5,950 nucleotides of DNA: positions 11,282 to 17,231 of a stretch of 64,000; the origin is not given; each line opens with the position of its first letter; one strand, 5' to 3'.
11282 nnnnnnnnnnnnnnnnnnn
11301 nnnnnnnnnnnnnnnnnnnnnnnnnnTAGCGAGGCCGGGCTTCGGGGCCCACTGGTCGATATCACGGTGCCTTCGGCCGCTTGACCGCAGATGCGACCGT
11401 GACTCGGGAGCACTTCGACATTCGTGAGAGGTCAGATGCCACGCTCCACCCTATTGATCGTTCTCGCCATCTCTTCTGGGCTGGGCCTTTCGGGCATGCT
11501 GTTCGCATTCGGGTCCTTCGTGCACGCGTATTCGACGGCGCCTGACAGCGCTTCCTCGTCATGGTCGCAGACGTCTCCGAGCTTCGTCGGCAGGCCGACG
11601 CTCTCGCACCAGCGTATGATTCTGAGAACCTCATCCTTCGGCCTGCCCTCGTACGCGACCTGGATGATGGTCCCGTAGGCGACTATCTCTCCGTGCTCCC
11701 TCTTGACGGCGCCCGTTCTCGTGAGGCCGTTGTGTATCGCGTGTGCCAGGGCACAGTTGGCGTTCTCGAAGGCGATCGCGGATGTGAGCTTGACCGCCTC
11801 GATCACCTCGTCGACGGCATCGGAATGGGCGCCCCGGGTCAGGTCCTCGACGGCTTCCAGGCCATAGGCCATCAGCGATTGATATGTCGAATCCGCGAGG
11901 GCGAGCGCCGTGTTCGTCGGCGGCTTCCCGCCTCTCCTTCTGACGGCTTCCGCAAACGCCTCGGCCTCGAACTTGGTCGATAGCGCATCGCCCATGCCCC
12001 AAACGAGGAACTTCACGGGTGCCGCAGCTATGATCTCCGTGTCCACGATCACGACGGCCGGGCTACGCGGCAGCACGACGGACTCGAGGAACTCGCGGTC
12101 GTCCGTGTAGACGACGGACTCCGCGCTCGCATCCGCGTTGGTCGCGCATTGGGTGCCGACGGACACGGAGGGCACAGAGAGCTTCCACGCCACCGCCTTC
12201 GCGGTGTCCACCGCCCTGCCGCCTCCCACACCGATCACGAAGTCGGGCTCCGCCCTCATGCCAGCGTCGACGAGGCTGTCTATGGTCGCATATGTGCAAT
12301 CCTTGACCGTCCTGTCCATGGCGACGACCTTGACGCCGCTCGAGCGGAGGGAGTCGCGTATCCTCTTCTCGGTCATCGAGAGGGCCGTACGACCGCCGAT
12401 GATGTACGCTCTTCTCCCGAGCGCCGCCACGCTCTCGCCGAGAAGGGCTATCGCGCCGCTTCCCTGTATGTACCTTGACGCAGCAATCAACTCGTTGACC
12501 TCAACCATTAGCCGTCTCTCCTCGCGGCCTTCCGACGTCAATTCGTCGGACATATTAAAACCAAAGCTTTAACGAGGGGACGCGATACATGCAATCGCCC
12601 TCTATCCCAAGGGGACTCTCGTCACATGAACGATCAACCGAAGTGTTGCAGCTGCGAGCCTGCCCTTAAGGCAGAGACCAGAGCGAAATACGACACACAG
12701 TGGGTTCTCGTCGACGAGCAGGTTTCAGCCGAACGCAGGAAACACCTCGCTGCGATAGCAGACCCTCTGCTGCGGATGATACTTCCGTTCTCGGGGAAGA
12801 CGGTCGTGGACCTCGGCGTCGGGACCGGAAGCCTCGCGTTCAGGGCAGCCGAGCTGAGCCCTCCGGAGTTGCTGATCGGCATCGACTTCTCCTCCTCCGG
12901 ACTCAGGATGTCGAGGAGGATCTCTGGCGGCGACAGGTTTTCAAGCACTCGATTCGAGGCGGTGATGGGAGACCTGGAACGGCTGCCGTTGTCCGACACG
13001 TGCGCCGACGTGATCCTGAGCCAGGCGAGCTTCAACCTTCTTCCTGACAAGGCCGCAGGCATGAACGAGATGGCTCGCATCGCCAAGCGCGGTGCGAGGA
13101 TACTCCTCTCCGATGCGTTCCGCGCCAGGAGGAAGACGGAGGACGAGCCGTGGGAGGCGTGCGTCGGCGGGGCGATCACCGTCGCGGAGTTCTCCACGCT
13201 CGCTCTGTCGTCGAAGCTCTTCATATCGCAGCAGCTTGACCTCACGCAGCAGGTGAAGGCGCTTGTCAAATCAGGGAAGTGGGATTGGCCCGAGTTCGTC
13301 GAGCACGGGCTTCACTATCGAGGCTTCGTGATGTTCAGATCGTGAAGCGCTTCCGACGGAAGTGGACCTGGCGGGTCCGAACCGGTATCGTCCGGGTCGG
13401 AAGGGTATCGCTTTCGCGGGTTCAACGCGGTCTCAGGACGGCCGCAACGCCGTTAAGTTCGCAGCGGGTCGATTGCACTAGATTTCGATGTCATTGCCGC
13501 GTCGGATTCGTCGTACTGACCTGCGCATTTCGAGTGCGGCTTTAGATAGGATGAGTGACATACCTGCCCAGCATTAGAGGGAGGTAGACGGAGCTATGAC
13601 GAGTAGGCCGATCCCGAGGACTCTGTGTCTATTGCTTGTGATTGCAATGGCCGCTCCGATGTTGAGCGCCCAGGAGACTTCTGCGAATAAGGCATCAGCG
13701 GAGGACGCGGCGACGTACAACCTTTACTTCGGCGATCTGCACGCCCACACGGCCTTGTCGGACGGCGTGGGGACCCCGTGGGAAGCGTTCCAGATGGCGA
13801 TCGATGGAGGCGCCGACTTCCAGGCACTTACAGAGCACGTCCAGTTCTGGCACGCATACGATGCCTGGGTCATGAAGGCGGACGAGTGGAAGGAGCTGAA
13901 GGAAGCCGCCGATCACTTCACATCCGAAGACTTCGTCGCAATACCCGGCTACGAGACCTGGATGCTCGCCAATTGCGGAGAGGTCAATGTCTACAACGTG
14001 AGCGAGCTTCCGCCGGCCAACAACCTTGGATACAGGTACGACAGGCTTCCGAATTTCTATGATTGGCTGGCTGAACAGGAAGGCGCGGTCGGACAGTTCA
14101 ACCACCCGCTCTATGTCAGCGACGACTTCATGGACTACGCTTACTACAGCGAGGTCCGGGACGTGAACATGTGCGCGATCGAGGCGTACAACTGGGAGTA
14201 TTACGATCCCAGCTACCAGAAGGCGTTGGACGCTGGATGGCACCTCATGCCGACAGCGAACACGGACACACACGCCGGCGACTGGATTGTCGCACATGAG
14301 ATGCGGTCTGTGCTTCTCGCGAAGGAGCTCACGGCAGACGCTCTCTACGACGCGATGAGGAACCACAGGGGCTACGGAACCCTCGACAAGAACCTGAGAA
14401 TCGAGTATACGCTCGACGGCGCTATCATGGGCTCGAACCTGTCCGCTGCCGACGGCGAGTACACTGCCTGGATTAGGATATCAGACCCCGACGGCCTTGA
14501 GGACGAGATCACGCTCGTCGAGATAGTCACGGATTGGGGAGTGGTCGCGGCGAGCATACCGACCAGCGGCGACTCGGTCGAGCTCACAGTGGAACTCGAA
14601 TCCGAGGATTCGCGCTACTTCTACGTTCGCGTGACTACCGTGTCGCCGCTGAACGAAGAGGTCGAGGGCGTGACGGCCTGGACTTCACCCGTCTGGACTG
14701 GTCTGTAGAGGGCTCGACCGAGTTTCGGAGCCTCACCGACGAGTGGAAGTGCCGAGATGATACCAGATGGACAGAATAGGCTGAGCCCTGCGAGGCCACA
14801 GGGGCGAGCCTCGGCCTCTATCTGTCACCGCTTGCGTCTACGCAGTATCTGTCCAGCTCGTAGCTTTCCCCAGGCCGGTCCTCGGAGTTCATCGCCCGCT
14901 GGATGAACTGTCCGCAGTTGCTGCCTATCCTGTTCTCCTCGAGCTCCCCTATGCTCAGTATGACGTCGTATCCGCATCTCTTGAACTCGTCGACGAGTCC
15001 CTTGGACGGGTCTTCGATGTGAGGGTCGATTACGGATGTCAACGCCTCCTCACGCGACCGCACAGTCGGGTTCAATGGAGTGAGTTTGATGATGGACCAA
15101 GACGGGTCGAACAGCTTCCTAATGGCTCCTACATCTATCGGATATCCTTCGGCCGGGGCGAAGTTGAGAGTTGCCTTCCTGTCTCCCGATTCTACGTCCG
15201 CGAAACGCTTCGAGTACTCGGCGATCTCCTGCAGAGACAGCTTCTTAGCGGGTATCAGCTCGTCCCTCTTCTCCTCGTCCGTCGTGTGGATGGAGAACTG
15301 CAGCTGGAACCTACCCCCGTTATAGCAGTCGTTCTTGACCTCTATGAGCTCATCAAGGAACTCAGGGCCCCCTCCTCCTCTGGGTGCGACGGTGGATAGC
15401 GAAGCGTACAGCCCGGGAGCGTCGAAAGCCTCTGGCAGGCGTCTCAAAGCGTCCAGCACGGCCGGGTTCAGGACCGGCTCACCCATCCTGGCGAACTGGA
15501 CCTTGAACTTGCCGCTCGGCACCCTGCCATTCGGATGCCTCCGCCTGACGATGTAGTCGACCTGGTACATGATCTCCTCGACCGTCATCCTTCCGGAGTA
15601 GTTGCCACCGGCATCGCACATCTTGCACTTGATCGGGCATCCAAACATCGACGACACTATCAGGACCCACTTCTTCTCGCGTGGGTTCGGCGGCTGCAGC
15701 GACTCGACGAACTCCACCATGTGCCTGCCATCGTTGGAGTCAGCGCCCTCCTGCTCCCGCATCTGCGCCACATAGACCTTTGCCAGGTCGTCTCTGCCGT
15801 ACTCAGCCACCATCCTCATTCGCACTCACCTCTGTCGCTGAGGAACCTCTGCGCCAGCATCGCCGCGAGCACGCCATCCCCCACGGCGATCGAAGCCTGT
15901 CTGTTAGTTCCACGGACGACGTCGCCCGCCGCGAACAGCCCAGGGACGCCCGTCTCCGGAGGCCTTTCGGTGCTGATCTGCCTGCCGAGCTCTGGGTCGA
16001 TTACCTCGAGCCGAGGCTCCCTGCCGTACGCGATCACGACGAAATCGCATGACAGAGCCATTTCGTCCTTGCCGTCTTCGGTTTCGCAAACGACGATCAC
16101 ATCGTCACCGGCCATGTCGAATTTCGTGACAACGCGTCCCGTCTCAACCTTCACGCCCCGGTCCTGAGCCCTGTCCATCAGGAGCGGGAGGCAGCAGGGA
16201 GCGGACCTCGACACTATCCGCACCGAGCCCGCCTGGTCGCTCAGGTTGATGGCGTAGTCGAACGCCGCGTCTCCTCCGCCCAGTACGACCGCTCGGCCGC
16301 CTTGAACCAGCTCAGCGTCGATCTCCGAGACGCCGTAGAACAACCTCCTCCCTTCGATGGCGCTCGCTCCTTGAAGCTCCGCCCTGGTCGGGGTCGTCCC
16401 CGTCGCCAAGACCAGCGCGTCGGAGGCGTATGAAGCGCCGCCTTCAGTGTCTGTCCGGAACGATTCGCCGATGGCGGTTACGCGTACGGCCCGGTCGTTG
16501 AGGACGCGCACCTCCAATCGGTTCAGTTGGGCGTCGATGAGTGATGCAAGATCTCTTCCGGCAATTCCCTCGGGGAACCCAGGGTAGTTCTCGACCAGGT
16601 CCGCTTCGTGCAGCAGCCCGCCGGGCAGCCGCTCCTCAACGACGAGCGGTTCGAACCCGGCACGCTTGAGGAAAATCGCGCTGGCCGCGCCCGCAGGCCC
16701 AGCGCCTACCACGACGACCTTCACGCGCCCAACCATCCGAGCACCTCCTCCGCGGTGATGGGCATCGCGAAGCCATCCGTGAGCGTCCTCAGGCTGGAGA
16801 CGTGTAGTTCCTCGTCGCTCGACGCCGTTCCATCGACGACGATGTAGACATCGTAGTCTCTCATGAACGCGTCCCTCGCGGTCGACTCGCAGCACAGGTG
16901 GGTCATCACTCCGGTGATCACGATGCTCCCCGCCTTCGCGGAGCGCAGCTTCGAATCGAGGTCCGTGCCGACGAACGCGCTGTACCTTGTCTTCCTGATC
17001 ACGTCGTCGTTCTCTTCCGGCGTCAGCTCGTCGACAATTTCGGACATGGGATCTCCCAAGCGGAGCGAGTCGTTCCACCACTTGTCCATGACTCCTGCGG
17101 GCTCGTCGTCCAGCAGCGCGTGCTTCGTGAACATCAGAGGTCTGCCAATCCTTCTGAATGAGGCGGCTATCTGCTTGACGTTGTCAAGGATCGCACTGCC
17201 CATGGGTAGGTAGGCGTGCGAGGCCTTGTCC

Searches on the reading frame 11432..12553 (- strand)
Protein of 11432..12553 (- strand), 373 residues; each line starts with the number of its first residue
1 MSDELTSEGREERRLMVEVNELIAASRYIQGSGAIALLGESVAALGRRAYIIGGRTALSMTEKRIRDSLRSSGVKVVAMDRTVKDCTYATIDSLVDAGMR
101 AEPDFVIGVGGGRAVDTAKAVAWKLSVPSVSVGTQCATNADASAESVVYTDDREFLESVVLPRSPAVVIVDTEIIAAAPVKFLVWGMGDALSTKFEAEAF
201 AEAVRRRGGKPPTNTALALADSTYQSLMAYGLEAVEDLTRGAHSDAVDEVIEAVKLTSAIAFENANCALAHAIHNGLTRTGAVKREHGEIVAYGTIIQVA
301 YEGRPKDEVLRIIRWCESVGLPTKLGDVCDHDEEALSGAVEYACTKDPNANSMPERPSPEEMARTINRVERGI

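Call 3: search_protein_families(library=pfam, proteins=[window:11432-12553:-])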
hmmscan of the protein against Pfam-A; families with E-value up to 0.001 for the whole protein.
window:11432-12553:- (373 aa): 2 families
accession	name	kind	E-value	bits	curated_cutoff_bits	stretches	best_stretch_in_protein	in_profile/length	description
PF00465.25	Fe-ADH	-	8.3e-26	91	31.3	1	26-172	2-168/168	Iron-containing alcohol dehydrogenase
PF13685.12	Fe-ADH_2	-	8.3e-22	78.2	28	1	32-179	4-149/149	Iron-containing alcohol dehydrogenase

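Call 5: search_protein_families(library=ncbifam, proteins=[window:11432-12553:-], max_evalue=0.00001)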
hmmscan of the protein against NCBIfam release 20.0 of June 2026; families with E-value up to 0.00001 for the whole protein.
window:11432-12553:- (373 aa): 12 families
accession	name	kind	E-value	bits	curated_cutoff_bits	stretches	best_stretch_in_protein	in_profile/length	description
NF006941.0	PRK09423.1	subfamily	3e-90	302.7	336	1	23-370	6-356/367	glycerol dehydrogenase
NF053832.1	GlycoaldRedHalo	equivalog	1.2e-71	241.8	550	1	24-362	7-348/363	glycolaldehyde reductase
NF047954.1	PrpdilGlycDhGldA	equivalog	1.4e-69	235.1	700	1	25-360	8-346/365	bifunctional L-1,2-propanediol dehydrogenase/glycerol dehydrogenase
NF007880.0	PRK10586.1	equivalog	6e-33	114.3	429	1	28-370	15-358/362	oxidoreductase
NF002022.0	PRK00843.1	equivalog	6e-26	91.2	413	1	30-334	16-311/350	NAD(P)-dependent glycerol-1-phosphate dehydrogenase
NF050025.1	SulfAcetaldRedSarD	equivalog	7.6e-09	34.9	700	1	25-123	8-108/385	sulfoacetaldehyde reductase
NF053866.1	CholDhdGbsBBac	equivalog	6.1e-08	31.7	550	1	16-122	6-114/392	choline dehydrogenase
NF041833.1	Fe_ADH_ErcA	equivalog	7.9e-08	31.8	550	1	25-122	8-107/382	alcohol dehydrogenase-like regulatory protein ErcA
NF007911.0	PRK10624.1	equivalog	3.8e-07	29.4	537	0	28-122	11-107/382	lactaldehyde reductase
TIGR02638.1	lactal_redase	equivalog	9.4e-07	28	523.15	0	25-122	7-106/379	lactaldehyde reductase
TIGR03405.1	Phn_Fe-ADH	equivalog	1.4e-06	27.4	423.7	0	119-303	119-291/355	iron-containing alcohol dehydrogenase PsrA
NF010378.0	PRK13805.1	equivalog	4e-06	25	951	0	33-123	470-562/872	bifunctional acetaldehyde-CoA/alcohol dehydrogenase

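Call 65: search_solved_structures(query=window:11432-12553:-, max_evalue=1e-20)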
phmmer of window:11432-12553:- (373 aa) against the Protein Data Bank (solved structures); distinct sequences matched with E-value up to 1e-20: 11.
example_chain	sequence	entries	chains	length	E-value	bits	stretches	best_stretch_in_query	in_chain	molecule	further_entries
1kq3_A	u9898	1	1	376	3.4e-62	214.2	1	22-359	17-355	glycerol dehydrogenase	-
8k1g_A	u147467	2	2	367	1.7e-60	208.6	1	25-355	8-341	Glycerol dehydrogenase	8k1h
6csj_A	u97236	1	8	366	1.5e-59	205.4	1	23-361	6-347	Glycerol dehydrogenase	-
4mca_A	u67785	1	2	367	2e-57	198.5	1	25-364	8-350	Glycerol dehydrogenase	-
5xn8_A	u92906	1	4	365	4.4e-57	197.3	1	25-364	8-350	Glycerol Dehydrogenase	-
5zxl_A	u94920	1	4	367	3.2e-56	194.5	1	25-362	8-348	Glycerol dehydrogenase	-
8goa_A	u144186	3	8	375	3.4e-56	194.4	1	25-362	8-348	Glycerol dehydrogenase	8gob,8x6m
3uhj_A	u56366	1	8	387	9.7e-52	179.8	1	25-344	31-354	Probable glycerol dehydrogenase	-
13go_A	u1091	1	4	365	8.1e-49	170.2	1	24-371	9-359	Glycerol dehydrogenase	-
1jpu_A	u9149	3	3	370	2.1e-44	155.6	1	22-332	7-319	glycerol dehydrogenase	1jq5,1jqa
1ta9_A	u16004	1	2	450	4.5e-44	154.6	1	26-370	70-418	glycerol dehydrogenase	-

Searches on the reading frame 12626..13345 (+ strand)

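Call 3: search_protein_families(library=pfam, proteins=[window:12626-13345:+])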
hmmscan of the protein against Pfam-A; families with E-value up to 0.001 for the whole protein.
window:12626-13345:+ (239 aa): 7 families
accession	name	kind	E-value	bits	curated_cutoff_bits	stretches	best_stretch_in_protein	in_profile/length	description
PF13847.12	Methyltransf_31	-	6.1e-17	62.1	27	1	56-165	3-113/145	Methyltransferase domain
PF08241.18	Methyltransf_11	-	1.1e-12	48.8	21.2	1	61-160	1-94/95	Methyltransferase domain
PF13649.12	Methyltransf_25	-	9.6e-12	45.9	27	1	60-156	1-96/97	Methyltransferase domain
PF01209.24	Ubie_methyltran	-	2.3e-07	30.8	20.1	1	55-163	46-153/233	ubiE/COQ5 methyltransferase family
PF08242.18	Methyltransf_12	-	3.1e-07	31.5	30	1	61-158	1-97/98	Methyltransferase domain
PF13489.12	Methyltransf_23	-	7.2e-05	23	27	1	42-170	7-125/164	Methyltransferase domain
PF24675.1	NpmA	-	0.00082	19.2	60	0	56-94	23-61/214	16S rRNA (adenine(1408)-N(1))-methyltransferase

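Call 5: search_protein_families(library=ncbifam, proteins=[window:12626-13345:+], max_evalue=0.00001)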
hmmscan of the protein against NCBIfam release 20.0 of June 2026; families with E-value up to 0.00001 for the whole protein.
window:12626-13345:+ (239 aa): 16 families
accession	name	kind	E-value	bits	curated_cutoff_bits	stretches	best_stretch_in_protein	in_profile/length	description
NF008823.0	PRK11873.1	subfamily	3e-21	76.1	263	1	45-211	67-235/272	arsenite methyltransferase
NF041537.1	ArsM_AhpD_UU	exception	4.2e-20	71.8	510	1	56-193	76-217/345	arsenite methyltransferase/AhpD domain selenoprotein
NF047649.1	MTase_UXPK_star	exception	9.4e-16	57.6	460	1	56-196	77-221/283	methyltransferase/UXPK-star double selenoprotein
NF045667.1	MTase_DVU1556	equivalog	3.7e-14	52.7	155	1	50-213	16-175/213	DVU_1556 family methyltransferase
NF041536.1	ArsM_DUF2284_UU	exception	3.2e-13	48.8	575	1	56-191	76-215/459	arsenite methyltransferase/DUF2284 domain selenoprotein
TIGR02072.1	BioC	equivalog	3.1e-10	40.3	184.95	1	45-163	20-134/244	malonyl-ACP O-methyltransferase BioC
TIGR01934.1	MenG_MenH_UbiE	subfamily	3.7e-10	39.5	158.35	1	49-167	32-147/223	ubiquinone/menaquinone biosynthesis methyltransferase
NF001244.0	PRK00216.1-5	equivalog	1e-09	38.1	216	1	50-167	42-159/236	bifunctional demethylmenaquinone methyltransferase/2-methoxy-6-polyprenyl-1,4-benzoquinol methylase UbiE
NF040539.1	AST_met_ArsM_2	exception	1.1e-08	35.2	240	1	7-163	3-165/262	putative arsinothricin biosynthesis methyltransferase ArsM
NF001241.0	PRK00216.1-2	equivalog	8.5e-08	32.1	327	1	55-163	50-149/231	demethylmenaquinone methyltransferase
NF045825.1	FAmtase_mtf2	equivalog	2e-07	30.5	400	1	56-180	58-174/248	fatty-acid O-methyltransferase Mtf2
NF045823.1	PthPhpthDimycoMt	equivalog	4.3e-07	29.4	300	1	55-181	65-183/256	phthiotriol/phenolphthiotriol dimycocerosates methyltransferase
NF001240.0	PRK00216.1-1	equivalog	4.4e-07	29.2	378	1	56-162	63-169/251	bifunctional demethylmenaquinone methyltransferase/2-methoxy-6-polyprenyl-1,4-benzoquinol methylase UbiE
NF052510.1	methyltran_MpqE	exception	3.9e-06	26.4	335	1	55-160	45-150/234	methyl-plastoquinone biosynthesis methyltransferase MpqE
TIGR02752.1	MenG_heptapren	equivalog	6e-06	25.9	419.85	1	40-160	30-148/231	demethylmenaquinone methyltransferase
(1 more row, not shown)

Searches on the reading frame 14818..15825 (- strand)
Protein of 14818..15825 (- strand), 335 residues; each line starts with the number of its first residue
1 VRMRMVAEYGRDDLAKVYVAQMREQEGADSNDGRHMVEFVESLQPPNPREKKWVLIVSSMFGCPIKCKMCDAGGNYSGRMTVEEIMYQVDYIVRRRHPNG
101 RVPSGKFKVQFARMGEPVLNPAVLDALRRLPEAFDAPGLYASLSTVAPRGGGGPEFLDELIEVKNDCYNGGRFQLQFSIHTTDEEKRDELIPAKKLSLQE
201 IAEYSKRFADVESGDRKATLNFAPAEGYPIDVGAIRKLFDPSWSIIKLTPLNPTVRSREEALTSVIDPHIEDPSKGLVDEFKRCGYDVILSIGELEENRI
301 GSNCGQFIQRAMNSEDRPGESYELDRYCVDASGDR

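Call 10: search_protein_families(library=pfam, proteins=[window:14818-15825:-], max_evalue=0.0001)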
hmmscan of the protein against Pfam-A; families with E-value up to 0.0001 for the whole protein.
window:14818-15825:- (335 aa): 1 family
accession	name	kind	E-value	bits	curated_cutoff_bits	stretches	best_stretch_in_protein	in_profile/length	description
PF04055.27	Radical_SAM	-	8.8e-06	26.4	29.5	1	58-188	2-118/166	Radical SAM superfamily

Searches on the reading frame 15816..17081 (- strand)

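Call 19: search_protein_families(library=pfam, proteins=[window:15816-17081:-], max_evalue=0.0001)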
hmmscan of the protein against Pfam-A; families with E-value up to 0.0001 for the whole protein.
window:15816-17081:- (421 aa): 10 families
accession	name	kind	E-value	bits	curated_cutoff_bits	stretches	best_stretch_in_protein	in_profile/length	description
PF07992.20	Pyr_redox_2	-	4.9e-36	125.1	26.1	1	121-403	2-291/291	Pyridine nucleotide-disulphide oxidoreductase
PF13738.12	Pyr_redox_3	-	1.3e-16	61.2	30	1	187-386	92-305/305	Pyridine nucleotide-disulphide oxidoreductase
PF00070.33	Pyr_redox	-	6.7e-10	39.8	22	0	263-328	1-74/82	Pyridine nucleotide-disulphide oxidoreductase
PF01494.25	FAD_binding_3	-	1.2e-09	38.3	22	1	120-150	2-32/349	FAD binding domain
PF01266.30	DAO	-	4e-09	36.9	27.9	0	121-154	1-35/353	FAD dependent oxidoreductase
PF03486.20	HI0933_like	-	2.5e-08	34.1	50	0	121-150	2-31/244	HI0933-like protein Rossmann domain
PF13454.12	NAD_binding_9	-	5.4e-06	26.9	21.8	0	180-229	105-154/155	FAD-NAD(P)-binding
PF00890.30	FAD_binding_2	-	2.7e-05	24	20.4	0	122-150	2-30/414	FAD binding domain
PF01134.28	GIDA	-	3.5e-05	23.5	22.1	0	121-148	1-28/391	Glucose inhibited division protein A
PF13450.12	NAD_binding_8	-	3.8e-05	24.3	21.9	0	124-158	1-36/68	NAD(P)-binding Rossmann-like domain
